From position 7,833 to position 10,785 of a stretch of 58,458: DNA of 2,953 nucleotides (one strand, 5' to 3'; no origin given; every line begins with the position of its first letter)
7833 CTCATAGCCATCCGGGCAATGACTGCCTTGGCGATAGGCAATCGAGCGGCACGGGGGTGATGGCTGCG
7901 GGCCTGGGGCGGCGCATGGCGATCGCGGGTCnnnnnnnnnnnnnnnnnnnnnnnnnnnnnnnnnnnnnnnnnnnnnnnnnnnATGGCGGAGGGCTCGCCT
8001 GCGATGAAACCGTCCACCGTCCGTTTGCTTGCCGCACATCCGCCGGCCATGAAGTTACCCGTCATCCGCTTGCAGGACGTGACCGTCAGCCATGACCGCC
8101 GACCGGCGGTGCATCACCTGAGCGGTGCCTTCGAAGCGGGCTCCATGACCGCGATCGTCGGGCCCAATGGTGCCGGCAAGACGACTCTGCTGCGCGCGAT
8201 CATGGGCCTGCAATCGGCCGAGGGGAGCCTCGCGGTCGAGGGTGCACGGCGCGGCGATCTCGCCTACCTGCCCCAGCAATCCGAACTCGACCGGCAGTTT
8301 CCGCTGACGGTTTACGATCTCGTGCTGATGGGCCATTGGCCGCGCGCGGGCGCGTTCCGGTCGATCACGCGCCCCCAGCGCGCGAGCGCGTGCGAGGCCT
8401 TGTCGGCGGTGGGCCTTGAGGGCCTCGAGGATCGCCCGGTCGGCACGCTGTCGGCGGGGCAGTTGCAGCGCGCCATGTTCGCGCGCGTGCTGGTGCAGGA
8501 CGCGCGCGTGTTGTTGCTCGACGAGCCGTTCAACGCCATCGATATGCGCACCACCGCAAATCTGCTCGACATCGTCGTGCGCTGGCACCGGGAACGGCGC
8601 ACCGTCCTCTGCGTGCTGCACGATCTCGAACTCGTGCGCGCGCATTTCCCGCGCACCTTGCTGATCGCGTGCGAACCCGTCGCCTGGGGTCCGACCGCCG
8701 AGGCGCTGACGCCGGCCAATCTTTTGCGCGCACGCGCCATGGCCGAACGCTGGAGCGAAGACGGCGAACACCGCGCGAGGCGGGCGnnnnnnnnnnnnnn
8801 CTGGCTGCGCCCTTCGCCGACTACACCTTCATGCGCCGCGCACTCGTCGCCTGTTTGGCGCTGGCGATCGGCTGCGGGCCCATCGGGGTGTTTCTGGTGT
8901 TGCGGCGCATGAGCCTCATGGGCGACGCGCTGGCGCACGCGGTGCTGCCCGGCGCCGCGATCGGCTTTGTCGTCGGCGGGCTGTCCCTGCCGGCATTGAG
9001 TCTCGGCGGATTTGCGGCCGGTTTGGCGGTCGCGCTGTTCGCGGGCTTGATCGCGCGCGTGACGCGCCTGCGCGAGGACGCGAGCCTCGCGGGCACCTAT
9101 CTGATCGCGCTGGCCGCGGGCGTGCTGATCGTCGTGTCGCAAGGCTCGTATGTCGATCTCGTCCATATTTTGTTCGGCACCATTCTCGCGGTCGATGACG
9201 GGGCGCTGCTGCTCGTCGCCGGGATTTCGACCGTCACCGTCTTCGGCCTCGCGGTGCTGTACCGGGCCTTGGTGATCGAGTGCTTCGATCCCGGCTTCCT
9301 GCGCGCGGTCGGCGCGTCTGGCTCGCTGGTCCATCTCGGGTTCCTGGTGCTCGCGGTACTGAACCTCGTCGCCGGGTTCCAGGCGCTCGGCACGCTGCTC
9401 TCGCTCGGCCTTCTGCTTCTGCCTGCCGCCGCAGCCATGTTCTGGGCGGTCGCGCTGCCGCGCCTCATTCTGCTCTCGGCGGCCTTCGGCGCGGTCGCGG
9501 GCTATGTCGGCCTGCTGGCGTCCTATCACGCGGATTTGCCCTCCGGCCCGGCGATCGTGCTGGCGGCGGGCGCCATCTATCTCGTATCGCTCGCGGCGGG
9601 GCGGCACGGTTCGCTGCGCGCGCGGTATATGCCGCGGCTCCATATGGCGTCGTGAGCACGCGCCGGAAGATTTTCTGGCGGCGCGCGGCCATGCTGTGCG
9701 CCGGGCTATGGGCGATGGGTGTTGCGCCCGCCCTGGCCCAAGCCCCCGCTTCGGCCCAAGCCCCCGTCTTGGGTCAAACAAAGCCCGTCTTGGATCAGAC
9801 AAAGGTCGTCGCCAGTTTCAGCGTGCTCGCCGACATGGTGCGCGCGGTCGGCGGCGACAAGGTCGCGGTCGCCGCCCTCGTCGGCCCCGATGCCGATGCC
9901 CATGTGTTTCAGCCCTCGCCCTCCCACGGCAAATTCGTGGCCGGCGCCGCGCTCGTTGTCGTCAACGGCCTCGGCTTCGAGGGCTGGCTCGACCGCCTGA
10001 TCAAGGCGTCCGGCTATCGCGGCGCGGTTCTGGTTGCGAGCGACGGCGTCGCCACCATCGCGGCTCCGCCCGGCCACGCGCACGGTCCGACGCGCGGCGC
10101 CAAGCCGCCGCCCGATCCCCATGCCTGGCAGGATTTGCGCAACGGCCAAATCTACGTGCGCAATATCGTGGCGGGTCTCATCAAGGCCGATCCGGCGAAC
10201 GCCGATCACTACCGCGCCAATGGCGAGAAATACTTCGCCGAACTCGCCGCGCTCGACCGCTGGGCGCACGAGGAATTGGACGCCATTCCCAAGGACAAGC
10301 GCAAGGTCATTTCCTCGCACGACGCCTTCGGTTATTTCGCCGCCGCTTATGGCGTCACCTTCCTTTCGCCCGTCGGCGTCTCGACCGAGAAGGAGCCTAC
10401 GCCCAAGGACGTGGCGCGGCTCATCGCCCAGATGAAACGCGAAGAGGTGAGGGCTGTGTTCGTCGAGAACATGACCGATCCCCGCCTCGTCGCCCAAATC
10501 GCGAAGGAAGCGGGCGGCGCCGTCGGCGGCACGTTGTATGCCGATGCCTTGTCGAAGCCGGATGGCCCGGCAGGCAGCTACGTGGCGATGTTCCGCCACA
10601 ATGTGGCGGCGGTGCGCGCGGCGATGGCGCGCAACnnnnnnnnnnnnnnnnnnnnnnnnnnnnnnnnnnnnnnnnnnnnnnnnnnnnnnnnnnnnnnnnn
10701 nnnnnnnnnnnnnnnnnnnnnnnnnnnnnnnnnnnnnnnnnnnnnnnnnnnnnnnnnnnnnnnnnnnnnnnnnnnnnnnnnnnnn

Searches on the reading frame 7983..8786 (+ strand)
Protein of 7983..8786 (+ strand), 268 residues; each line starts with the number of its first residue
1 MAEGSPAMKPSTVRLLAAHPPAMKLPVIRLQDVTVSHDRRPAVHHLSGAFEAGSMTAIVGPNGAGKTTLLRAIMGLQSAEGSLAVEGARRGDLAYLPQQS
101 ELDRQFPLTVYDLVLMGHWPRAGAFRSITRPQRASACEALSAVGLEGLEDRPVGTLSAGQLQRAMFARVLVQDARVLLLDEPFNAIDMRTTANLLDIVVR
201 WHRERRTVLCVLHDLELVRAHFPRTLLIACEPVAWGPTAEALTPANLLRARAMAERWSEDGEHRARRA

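Call 4: search_protein_families(library=ncbifam, proteins=[window:7983-8786:+], max_evalue=0.01)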
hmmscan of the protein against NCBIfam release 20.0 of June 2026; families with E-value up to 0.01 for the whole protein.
window:7983-8786:+ (268 aa): 198 families (the best 25 are shown)
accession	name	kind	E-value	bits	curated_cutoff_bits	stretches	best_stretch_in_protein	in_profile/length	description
NF040873.1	AztA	equivalog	8.9e-64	214.6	220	1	37-227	2-191/191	zinc ABC transporter ATP-binding protein AztA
NF053840.1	MnTportMntADein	equivalog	8.9e-51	172.8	400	1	28-247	2-225/240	manganese ABC transporter ATP-binding protein MntA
TIGR03771.1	anch_rpt_ABC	equivalog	2.4e-41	141.9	268.8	1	51-240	4-198/223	anchored repeat-type ABC transporter ATP-binding subunit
NF010068.0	PRK13548.1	equivalog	8.1e-41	139.8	261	1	27-249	5-238/261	heme ABC transporter ATP-binding protein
NF011630.0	PRK15056.1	equivalog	6.3e-40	137.1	393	1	26-250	5-237/274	manganese/iron ABC transporter ATP-binding protein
TIGR03873.1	F420-0_ABC_ATP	hypoth_equivalog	2.8e-37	128.3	372.4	1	28-247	2-230/256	putative F420-0 ABC transporter ATP-binding protein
NF007082.0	PRK09536.1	equivalog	1.4e-35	123.2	537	1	26-248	2-233/402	corrinoid ABC transporter ATPase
NF008409.0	PRK11231.1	equivalog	2e-30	106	375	1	28-219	3-202/255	Fe(3+) dicitrate ABC transporter ATP-binding protein FecE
NF007863.0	PRK10575.1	equivalog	3e-30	105.4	433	1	28-220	12-213/265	Fe3+-hydroxamate ABC transporter ATP-binding protein FhuC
NF010067.0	PRK13547.1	equivalog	3.7e-30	105.1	374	1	29-262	3-263/272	heme ABC transporter ATP-binding protein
NF008186.0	PRK10938.1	equivalog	7.7e-30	103.8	459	2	22-188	255-434/490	molybdate ABC transporter ATP-binding protein ModF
TIGR01189.1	ccmA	equivalog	3e-29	102.1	131.6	1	30-207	3-178/198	heme ABC exporter ATP-binding protein CcmA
TIGR02857.1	CydD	equivalog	4.7e-28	98.4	435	1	24-219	316-521/529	thiol reductant ABC exporter subunit CydD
NF010061.0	PRK13538.1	equivalog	3.1e-27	95.5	195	1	26-208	4-186/211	cytochrome c biogenesis heme-transporting ATPase CcmA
TIGR02315.1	ABC_phnC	equivalog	1.5e-26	93.3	266.1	1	28-242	2-233/243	phosphonate ABC transporter ATP-binding protein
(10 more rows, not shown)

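Call 5: search_protein_families(library=pfam, proteins=[window:7983-8786:+], max_evalue=0.1)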
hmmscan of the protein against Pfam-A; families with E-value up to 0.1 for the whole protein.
window:7983-8786:+ (268 aa): 23 families
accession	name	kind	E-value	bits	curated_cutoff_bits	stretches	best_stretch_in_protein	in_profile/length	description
PF00005.33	ABC_tran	-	2.3e-26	93.5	25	1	44-184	2-137/137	ABC transporter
PF13304.12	AAA_21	-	5.7e-11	43.5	27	2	55-81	1-30/304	AAA domain, putative AbiEii toxin, Type IV TA system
PF13476.12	AAA_23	-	1.2e-05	26.5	27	1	54-73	20-39/201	AAA domain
PF02463.25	SMC_N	-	6.8e-05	22.8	40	1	53-79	24-53/220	RecF/RecN/SMC N terminal domain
PF05729.18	NACHT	-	0.0001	22.6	26.7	1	56-240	3-138/167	NACHT domain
PF13555.12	AAA_29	-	0.00012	22.2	27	1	52-76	22-45/61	P-loop containing region of AAA domain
PF13401.12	AAA_22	-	0.00019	22.2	27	1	54-181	6-92/130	AAA domain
PF13604.12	AAA_30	-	0.0017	18.5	27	1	54-85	19-49/191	AAA domain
PF13191.12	AAA_16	-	0.0023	18.9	32.6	1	46-214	12-140/167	AAA ATPase domain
PF13175.12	AAA_15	-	0.0036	17.4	32.1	1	55-74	25-44/374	AAA ATPase domain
PF02492.25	cobW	-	0.0043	17.1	20.7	1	55-85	2-32/180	CobW/HypB/UreG, nucleotide-binding domain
PF13514.12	AAA_27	-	0.0051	16.9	22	1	53-76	26-49/206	AAA domain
PF03193.22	RsgA_GTPase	-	0.0089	16.3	30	1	33-77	87-130/174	RsgA GTPase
PF09818.15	ABC_ATPase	-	0.012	15.1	23.2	0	53-73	80-99/283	P-loop domain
PF13481.12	AAA_25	-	0.013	15.6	27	1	40-70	19-50/195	AAA domain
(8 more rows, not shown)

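Call 16: find_related_loci(query=window:7983-8786:+, collection=genome_contigs, flank=4000)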
Query window:7983-8786:+ (268 aa) in genome_contigs; peptide patterns used: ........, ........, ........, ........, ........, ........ (x = any residue, [..] = any of these).
155 stretches matched a pattern; 38 encode a relative of the query (tblastn E <= 1e-3); 38 distinct loci.
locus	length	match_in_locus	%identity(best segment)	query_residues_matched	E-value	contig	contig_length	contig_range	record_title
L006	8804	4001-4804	89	1-268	1e-149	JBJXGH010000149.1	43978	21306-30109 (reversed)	MAG: Alphaproteobacteria bacterium isolate F1F2.bin.332 k127_5867927, whole genome shotgun sequence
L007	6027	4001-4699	64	28-259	9e-97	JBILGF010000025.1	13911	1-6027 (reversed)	MAG: Burkholderiales bacterium isolate ME2016-09-23_3300044730_group7_bin239 Rohwer_bin2331_scaffold_3427_c1, whole geno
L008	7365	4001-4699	65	28-259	6e-96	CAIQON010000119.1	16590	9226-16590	uncultured bacterium isolate Loclat_bin-11984 genome assembly, contig: bin-11984:119/407, whole genome shotgun sequence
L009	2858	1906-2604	64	28-259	8e-98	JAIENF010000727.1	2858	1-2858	MAG: Burkholderiales bacterium isolate co.spades.DASTOOL.1kb_028 c_000000350558, whole genome shotgun sequence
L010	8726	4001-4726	63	22-262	3e-95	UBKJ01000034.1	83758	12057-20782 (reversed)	Rhizobiales bacterium isolate AFS002495 genome assembly, contig: contig_34, whole genome shotgun sequence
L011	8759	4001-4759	61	10-259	3e-95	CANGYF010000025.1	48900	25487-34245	MAG: Betaproteobacteria bacterium isolate RE-18aug17-172 genome assembly, contig: RE-18aug17-C733, whole genome shotgun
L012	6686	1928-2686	60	10-259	4e-94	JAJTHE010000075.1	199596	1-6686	MAG: Betaproteobacteria bacterium isolate CoA8N_M60.1 k141_690430, whole genome shotgun sequence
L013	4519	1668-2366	64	28-259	1e-91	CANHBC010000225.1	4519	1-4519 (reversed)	MAG: Betaproteobacteria bacterium isolate RE-16jun15-17 genome assembly, contig: RE-16jun15-C28635, whole genome shotgun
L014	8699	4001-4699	59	28-259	3e-88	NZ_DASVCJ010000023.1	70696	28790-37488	MAG: Ferrovibrio sp. isolate SMAG_U2003 k141_415917, whole genome shotgun sequence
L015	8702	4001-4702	59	27-259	1e-85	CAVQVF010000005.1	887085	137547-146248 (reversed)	MAG: uncultured Alphaproteobacteria bacterium isolate MFD10043.bin.2.85 genome assembly, contig: contig_20213, whole gen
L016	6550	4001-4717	54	23-260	9e-86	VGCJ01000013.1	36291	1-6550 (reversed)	MAG: Alphaproteobacteria bacterium isolate M_surface_10_m2_180 M_surface_10_m2_180_Ga0194123_10001423, whole genome shot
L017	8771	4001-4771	52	4-262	1e-85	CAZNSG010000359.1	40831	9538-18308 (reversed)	MAG TPA_asm: uncultured Hyphomicrobiales bacterium isolate binchicken_co165_40 genome assembly, contig: k141_41300, whol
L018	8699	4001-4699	59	28-259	4e-85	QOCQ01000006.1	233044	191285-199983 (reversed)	Rhodospirillaceae bacterium SYSU D60007 s755_Contig6, whole genome shotgun sequence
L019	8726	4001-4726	57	27-268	8e-83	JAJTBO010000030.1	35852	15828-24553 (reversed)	MAG: Hyphomicrobiales bacterium isolate MS_R2_11 NODE_294_length_35852_cov_31.854904, whole genome shotgun sequence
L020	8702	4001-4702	58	28-260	1e-82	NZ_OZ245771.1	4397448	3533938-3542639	MAG: Aestuariivirga sp. isolate 7c3fa8be-7efc-43a7-8305-a38dcb536765 chromosome 1, complete sequence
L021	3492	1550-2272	56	26-262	5e-83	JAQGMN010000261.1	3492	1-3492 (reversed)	MAG: Polaromonas sp. isolate RYN_562 scaffold_4175750, whole genome shotgun sequence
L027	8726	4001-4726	49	22-262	2e-75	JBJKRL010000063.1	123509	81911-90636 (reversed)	MAG: Desulfocapsaceae bacterium isolate Bin_58 S1Ck127_361727_flag_0_multi_11.8746_len_123509, whole genome shotgun sequ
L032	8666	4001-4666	47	22-242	2e-64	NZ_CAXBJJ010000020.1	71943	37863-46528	MAG: uncultured Thalassospira sp. isolate ERR2762162_binner123_Refined_19 ERZ3421795.155, whole genome shotgun sequence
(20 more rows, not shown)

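Call 25: list_cluster_members(proteins=[L010:3843-4004:+, L018:3822-3989:+, L014:3825-3959:+, L020:3879-3983:+, L032:3882-4004:+, L027:3845-3994:+, L021:1374-1538:+, L017:3880-4026:+, L008:3697-3972:+, L019:3711-3983:+])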
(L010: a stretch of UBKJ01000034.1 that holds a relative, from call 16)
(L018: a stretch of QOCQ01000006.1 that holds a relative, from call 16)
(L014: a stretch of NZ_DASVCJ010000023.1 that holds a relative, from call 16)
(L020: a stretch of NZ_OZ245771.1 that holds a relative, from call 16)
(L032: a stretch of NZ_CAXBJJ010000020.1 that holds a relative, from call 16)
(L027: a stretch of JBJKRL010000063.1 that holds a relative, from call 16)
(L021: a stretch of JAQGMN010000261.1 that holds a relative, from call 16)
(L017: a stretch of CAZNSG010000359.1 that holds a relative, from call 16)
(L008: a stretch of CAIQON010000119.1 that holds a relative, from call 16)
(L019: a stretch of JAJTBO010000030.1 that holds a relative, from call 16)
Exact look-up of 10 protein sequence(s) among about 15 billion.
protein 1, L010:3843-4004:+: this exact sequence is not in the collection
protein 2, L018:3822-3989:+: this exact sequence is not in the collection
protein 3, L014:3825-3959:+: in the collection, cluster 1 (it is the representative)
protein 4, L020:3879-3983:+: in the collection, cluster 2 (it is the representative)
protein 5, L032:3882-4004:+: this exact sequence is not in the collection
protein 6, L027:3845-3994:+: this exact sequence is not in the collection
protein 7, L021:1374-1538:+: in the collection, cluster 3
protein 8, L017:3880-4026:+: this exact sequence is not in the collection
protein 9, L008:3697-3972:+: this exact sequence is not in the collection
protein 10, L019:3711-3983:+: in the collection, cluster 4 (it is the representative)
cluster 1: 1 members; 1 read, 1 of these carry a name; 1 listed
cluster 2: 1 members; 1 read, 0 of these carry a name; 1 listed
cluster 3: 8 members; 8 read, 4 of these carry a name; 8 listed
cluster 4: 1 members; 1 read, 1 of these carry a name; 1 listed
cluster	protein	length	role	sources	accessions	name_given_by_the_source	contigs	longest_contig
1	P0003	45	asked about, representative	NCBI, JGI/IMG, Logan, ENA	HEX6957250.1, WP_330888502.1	MAG TPA: hypothetical protein VF194_04625 [Ferrovibrio sp.] | hypothetical protein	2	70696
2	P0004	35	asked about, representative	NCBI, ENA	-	-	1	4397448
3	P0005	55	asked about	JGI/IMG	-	hypothetical protein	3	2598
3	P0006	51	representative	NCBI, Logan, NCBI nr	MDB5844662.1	MAG: hypothetical protein JWP79_1972 [Polaromonas sp.] | hypothetical protein [Polaromonas sp.]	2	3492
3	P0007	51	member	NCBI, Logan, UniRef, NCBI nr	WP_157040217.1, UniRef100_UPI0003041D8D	hypothetical protein [Polaromonas naphthalenivorans] | hypothetical protein n=1 Tax=Polaromonas naphthalenivorans TaxID=216465 ...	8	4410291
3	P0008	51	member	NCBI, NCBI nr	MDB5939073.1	MAG: hypothetical protein JWP77_1437 [Polaromonas sp.] | hypothetical protein [Polaromonas sp.]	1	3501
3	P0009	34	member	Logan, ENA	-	-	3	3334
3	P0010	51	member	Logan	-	-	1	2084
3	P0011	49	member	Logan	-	-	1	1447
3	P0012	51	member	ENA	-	-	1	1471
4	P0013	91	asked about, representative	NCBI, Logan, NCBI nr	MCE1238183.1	MAG: hypothetical protein LWW93_17675 [Hyphomicrobiales bacterium] | hypothetical protein [Hyphomicrobiales bacterium]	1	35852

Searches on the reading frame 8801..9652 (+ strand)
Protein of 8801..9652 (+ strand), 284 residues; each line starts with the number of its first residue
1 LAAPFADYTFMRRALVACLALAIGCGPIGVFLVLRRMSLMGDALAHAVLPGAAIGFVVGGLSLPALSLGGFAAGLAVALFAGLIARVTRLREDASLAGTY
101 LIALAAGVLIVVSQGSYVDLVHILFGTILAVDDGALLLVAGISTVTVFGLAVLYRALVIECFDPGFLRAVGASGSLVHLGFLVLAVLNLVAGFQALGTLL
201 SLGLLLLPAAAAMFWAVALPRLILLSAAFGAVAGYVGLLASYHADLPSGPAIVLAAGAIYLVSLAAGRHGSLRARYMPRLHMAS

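Call 4: search_protein_families(library=ncbifam, proteins=[window:8801-9652:+], max_evalue=0.01)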
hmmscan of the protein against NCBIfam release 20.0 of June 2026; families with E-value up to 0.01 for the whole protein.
window:8801-9652:+ (284 aa): 4 families
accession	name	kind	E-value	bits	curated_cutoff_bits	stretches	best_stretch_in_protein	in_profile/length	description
NF040871.1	AztB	equivalog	1.1e-73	248.1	280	1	2-256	4-254/254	zinc ABC transporter permease AztB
NF040927.1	ABC_perm_SloB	subfamily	7.6e-46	157.1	460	1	6-265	7-262/271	metal ABC transporter permease subunit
TIGR03770.1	anch_rpt_perm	equivalog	8.5e-36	124.1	296.8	1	8-264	14-267/270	anchored repeat-type ABC transporter permease subunit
NF007089.0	PRK09543.1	equivalog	8e-19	68.2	284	1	15-265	9-256/261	zinc ABC transporter permease subunit ZnuB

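Call 5: search_protein_families(library=pfam, proteins=[window:8801-9652:+], max_evalue=0.1)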
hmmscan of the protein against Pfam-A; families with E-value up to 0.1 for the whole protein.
window:8801-9652:+ (284 aa): 1 family
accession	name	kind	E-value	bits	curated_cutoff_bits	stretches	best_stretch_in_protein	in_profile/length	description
PF00950.22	ABC-3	-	5.7e-53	180.5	20.1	1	8-265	2-256/258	ABC 3 transport family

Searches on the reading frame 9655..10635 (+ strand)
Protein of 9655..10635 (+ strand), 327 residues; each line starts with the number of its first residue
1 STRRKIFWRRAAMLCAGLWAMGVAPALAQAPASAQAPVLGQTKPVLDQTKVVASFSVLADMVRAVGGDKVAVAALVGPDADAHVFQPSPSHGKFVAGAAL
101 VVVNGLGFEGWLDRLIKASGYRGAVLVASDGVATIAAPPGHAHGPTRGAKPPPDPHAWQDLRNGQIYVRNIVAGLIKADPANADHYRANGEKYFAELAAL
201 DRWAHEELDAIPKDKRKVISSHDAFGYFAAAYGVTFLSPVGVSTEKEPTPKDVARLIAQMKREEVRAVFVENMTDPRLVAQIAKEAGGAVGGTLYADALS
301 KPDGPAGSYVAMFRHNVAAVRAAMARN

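Call 4: search_protein_families(library=ncbifam, proteins=[window:9655-10635:+], max_evalue=0.01)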
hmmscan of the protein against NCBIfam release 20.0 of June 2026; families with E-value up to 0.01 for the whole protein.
window:9655-10635:+ (327 aa): 8 families
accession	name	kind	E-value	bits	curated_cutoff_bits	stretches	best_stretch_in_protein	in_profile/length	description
NF040870.1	AztC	equivalog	3.9e-87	292.2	350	1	51-323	1-276/277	zinc ABC transporter substrate-binding protein AztC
NF053842.1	MnTportMntCDein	equivalog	8.1e-69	231.9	400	1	49-320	6-278/281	manganese ABC transporter substrate-binding protein MntC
NF040928.1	ABC_lipo_SloC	subfamily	2.8e-48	164.6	525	1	47-322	26-300/304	metal ABC transporter substrate-binding lipoprotein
NF053703.1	Mn_SBP_EfaA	exception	3.4e-48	164.4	485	1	46-322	33-307/310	Mn/Fe ABC transporter substrate-binding lipoprotein EfaA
NF047355.1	ABC_bind_Mn_Staph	exception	1.3e-42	146.2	500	1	47-324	31-308/309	manganese ABC transporter substrate-binding lipoprotein MntC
TIGR03772.1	anch_rpt_subst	equivalog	1.5e-40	139.3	350.45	2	154-322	317-483/486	anchored repeat ABC transporter, substrate-binding protein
NF033605.1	Zn_bnd_ABC_AdcA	exception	5.1e-15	55.4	700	1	154-320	153-318/517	zinc ABC transporter substrate-binding lipoprotein AdcA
NF007091.2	PRK09545.1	equivalog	1.8e-13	50.4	268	1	154-291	150-285/318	zinc ABC transporter substrate-binding protein ZnuA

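Call 5: search_protein_families(library=pfam, proteins=[window:9655-10635:+], max_evalue=0.1)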
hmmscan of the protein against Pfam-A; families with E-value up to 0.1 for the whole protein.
window:9655-10635:+ (327 aa): 1 family
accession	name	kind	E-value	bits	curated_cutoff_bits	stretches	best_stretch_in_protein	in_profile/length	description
PF01297.22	ZnuA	-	3.1e-85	286.3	29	1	51-322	1-262/263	Zinc-uptake complex component A periplasmic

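Call 83: search_solved_structures(query=window:9655-10635:+, max_evalue=1e-20, show_alignments=2)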
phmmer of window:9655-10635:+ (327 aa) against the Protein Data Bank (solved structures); distinct sequences matched with E-value up to 1e-20: 31.
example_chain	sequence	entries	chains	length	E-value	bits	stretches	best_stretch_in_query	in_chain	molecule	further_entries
8svc_A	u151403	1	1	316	2.9e-83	283.3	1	48-324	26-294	Metal ABC transporter substrate-binding protein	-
5w56_A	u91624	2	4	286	5.9e-78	265.9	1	50-325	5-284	Periplasmic solute binding protein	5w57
5kzj_A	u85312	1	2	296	7.6e-77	262.2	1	49-325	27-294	Periplasmic solute binding protein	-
6xpn_B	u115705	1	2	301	1.2e-70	241.9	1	49-325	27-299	Periplasmic solute binding protein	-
5hx7_A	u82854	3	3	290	9.8e-50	173.2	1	47-325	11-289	Manganese-binding lipoprotein MntA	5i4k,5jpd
4irm_A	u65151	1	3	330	6.9e-46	160.5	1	15-319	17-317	Mn transporter; MntC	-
1xvl_A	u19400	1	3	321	4.8e-45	157.8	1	35-319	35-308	Mn transporter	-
3hh8_A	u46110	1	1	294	5e-45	157.7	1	46-325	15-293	Metal ABC transporter substrate-binding lipoprotein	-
3ujp_A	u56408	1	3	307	5.2e-45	157.7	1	37-319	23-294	Mn transporter subunit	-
8yj8_A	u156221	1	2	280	2.8e-44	155.3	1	47-325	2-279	Iron ABC transporter substrate-binding lipoprotein MtsA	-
8yj5_A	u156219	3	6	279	3.7e-44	154.9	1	47-325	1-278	Iron ABC transporter substrate-binding lipoprotein MtsA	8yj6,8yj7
6q1c_A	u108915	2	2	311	3.9e-40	141.6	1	45-319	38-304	Periplasmic chelated iron-binding protein YfeA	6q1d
5uxs_A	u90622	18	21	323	4.3e-40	141.5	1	45-320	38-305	Periplasmic chelated iron-binding protein YfeA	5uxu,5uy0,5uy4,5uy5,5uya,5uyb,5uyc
4utp_A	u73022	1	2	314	1.8e-38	136.2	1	48-326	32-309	MANGANESE ABC TRANSPORTER SUBSTRATE-BINDING LIPOPROTEIN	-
1psz_A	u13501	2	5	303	2.2e-38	135.9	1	48-325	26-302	PROTEIN (SURFACE ANTIGEN PSAA) | MANGANESE ABC TRANSPORTER SUBSTRATE-BINDING LIPOPROTEIN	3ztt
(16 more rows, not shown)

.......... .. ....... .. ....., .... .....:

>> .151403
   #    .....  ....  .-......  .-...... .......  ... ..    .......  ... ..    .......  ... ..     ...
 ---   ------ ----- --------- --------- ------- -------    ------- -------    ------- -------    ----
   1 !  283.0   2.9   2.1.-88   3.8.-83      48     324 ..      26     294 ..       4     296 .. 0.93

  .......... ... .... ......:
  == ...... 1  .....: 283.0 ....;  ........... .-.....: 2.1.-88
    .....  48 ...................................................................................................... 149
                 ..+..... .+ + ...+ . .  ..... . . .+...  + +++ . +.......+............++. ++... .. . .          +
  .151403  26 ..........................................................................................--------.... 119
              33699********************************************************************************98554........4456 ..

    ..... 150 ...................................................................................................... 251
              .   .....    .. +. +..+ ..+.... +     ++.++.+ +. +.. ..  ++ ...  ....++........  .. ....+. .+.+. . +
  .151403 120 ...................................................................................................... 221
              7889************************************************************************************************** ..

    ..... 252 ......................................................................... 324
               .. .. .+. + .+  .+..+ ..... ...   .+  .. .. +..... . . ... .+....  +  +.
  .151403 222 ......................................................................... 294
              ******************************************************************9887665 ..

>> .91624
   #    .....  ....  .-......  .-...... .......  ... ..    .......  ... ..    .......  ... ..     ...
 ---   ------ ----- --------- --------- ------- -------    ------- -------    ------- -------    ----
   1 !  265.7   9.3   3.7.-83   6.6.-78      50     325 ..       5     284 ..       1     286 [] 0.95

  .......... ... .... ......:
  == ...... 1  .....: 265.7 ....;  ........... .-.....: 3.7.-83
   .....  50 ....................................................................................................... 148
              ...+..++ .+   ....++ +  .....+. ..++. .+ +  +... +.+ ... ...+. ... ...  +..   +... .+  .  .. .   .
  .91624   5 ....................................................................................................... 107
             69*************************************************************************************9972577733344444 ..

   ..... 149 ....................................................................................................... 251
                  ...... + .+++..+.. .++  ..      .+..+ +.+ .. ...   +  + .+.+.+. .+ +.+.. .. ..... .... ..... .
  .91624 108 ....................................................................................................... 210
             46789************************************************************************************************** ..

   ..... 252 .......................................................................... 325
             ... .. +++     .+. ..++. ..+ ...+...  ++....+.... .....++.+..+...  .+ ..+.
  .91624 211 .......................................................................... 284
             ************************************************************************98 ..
